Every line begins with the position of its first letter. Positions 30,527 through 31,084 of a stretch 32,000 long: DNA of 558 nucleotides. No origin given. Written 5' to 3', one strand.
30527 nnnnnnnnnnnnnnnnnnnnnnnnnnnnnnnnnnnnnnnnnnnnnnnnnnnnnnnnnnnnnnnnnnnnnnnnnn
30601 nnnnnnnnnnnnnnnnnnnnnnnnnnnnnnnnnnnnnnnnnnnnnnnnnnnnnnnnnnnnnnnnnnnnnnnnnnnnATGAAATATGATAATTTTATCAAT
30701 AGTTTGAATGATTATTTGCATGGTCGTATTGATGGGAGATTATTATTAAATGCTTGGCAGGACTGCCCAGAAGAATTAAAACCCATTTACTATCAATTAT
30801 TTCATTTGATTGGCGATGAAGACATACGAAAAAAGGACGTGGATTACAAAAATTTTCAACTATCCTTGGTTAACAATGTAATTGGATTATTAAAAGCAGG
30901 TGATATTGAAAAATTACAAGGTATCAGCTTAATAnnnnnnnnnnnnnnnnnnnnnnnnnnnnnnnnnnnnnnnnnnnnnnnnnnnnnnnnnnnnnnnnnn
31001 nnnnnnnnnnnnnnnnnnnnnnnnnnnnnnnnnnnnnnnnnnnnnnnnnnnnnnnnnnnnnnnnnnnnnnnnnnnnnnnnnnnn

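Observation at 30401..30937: Cassette 2 couples a microcin-type leader to a 76-aa non-peptide-like domain with a soluble partner, a possible novel enzymatic toxin/immunity pair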

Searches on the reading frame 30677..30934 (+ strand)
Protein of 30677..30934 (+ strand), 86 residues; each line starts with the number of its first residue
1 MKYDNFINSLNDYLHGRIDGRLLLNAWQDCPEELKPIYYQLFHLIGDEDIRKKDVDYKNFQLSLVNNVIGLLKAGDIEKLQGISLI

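Call 4: search_protein_families(library=pfam, proteins=[window:30677-30934:+], max_evalue=10)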
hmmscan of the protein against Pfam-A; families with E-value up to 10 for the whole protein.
seq(86 aa): 0 families

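Call 6: search_protein_families(library=ncbifam, proteins=[window:30677-30934:+], max_evalue=10)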
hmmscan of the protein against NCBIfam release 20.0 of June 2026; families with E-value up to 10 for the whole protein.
seq(86 aa): 0 families

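Call 8: find_homologous_proteins(query=window:30677-30934:+, max_evalue=0.01)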
Query seq(86 aa) (86 aa): 1 proteins with E <= 0.01 among 1 candidates.
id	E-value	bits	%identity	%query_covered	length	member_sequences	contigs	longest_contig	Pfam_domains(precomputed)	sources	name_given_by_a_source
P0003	7.0e-51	188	100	100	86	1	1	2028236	-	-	-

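Call 10: find_encoding_contigs(protein=P0003, flank=10000, max_places=4)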
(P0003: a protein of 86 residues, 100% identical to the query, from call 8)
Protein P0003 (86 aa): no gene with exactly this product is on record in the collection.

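Call 58: search_protein_families(library=phrogs, proteins=[window:30677-30934:+], max_evalue=1)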
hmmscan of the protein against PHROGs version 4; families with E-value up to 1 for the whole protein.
window:30677-30934:+ (86 aa): 1 family
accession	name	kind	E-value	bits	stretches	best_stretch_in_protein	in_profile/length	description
phrog_23328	-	unknown function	0.21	13.1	1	52-84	5-37/93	-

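Call 59: search_protein_families(library=padloc, proteins=[window:30677-30934:+], max_evalue=1)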
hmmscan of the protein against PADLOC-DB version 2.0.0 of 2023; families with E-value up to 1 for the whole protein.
window:30677-30934:+ (86 aa): 0 families
